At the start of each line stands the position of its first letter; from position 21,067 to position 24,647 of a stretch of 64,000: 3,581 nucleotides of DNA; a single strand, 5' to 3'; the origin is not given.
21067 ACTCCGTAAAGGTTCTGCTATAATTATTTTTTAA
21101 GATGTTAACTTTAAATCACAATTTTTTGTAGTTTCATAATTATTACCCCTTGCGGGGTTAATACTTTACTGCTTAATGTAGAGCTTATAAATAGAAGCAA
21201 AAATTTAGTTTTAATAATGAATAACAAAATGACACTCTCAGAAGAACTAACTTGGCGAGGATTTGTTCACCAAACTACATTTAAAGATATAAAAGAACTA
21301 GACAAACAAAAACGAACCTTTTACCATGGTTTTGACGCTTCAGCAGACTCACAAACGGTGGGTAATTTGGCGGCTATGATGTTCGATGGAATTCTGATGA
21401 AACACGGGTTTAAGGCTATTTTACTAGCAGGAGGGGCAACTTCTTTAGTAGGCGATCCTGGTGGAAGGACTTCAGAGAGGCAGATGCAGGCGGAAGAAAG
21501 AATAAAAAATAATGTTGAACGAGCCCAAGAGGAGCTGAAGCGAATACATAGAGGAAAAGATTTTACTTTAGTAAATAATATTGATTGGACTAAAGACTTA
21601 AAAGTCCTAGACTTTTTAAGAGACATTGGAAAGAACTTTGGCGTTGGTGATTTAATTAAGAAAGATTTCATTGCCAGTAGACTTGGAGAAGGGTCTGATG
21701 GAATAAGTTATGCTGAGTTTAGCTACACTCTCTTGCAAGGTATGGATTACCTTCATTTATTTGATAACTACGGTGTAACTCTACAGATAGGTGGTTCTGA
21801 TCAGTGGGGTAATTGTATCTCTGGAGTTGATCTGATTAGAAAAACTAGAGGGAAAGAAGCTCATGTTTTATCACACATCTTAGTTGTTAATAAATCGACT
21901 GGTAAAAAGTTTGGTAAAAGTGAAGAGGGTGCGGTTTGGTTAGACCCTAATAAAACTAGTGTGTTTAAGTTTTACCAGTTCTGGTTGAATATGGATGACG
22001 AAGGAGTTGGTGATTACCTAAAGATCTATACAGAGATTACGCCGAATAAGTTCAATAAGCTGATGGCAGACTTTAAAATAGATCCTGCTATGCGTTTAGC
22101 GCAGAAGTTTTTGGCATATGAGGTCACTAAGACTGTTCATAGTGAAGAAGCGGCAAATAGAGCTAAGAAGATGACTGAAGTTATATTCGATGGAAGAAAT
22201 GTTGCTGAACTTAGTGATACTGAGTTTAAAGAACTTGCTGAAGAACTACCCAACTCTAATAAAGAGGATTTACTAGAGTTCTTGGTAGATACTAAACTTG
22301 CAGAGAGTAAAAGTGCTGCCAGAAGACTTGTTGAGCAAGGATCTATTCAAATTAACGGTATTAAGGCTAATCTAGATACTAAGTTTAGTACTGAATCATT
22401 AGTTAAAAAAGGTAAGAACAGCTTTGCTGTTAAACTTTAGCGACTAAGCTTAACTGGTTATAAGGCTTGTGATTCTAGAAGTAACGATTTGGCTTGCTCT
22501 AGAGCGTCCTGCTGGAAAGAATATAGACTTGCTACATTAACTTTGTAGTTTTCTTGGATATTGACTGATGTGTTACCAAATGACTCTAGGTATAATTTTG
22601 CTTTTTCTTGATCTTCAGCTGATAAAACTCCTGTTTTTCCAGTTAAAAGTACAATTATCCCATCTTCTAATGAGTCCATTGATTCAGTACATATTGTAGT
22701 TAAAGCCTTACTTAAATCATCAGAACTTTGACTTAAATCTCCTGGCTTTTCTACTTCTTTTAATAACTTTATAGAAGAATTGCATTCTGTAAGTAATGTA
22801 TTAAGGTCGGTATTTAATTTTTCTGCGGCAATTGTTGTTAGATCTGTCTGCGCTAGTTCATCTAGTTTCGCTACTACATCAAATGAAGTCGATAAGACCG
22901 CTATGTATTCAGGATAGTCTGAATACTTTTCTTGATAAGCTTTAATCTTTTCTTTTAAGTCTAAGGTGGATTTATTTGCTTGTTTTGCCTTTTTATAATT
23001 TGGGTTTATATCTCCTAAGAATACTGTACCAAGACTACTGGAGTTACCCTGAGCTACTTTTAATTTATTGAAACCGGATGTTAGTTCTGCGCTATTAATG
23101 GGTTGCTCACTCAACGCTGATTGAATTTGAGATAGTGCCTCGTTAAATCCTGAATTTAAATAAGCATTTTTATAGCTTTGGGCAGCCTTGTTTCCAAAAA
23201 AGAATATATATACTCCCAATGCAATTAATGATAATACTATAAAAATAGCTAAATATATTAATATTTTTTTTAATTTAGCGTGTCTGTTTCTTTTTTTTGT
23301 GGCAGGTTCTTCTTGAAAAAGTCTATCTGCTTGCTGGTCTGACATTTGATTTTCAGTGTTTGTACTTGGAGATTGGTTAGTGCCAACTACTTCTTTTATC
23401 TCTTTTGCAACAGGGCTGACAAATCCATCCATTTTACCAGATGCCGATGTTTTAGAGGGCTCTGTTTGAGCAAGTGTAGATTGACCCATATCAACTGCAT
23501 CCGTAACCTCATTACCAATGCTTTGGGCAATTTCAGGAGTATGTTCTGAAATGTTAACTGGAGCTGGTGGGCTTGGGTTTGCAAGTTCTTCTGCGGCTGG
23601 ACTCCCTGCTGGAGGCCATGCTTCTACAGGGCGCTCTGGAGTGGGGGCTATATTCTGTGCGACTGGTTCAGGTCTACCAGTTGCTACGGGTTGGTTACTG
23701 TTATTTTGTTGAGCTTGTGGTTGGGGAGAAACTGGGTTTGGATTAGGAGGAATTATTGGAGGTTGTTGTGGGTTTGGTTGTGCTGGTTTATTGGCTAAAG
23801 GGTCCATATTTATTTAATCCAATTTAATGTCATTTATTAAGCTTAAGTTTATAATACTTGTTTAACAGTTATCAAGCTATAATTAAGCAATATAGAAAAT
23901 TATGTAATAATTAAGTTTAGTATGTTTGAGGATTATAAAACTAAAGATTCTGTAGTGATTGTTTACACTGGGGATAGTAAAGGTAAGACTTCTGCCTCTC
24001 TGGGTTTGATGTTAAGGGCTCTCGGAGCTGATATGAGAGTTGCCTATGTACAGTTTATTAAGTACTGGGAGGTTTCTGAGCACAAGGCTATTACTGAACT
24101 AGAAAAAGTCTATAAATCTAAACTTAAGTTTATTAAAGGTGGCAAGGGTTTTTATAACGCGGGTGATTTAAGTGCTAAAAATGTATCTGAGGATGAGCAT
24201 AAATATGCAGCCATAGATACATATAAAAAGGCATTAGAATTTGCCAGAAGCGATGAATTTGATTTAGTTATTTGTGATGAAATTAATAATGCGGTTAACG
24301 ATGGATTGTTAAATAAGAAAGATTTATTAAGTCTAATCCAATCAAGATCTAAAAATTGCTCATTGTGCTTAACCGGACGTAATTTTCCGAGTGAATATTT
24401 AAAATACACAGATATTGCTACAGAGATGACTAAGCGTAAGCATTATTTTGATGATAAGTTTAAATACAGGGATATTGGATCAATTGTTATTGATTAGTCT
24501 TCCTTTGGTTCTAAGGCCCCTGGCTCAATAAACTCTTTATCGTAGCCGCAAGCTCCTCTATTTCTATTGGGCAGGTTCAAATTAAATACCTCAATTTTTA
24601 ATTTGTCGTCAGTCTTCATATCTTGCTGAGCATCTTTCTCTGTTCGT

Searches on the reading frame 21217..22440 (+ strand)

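Call 28: search_protein_families(library=pfam, proteins=[window:21217-22440:+], max_evalue=0.001)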
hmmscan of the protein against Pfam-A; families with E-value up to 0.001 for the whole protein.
window:21217-22440:+ (407 aa): 3 families
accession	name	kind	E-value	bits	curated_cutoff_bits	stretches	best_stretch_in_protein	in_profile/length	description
PF00579.31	tRNA-synt_1b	-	4.4e-62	210.5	21.1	1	31-324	4-291/292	tRNA synthetases class I (W and Y)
PF22421.1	SYY_C-terminal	-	6.6e-09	36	27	1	342-393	7-63/83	Tyrosine--tRNA ligase SYY-like C-terminal domain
PF01479.30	S4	-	3.5e-06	27.1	22.8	1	354-386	5-38/48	S4 domain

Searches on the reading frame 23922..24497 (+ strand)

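Call 28: search_protein_families(library=pfam, proteins=[window:23922-24497:+], max_evalue=0.001)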
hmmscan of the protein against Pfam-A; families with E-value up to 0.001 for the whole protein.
window:23922-24497:+ (191 aa): 1 family
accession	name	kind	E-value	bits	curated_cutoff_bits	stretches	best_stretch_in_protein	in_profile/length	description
PF02572.21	CobA_CobO_BtuR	-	4.8e-45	154.3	25.7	1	10-183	3-167/172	ATP:corrinoid adenosyltransferase BtuR/CobO/CobP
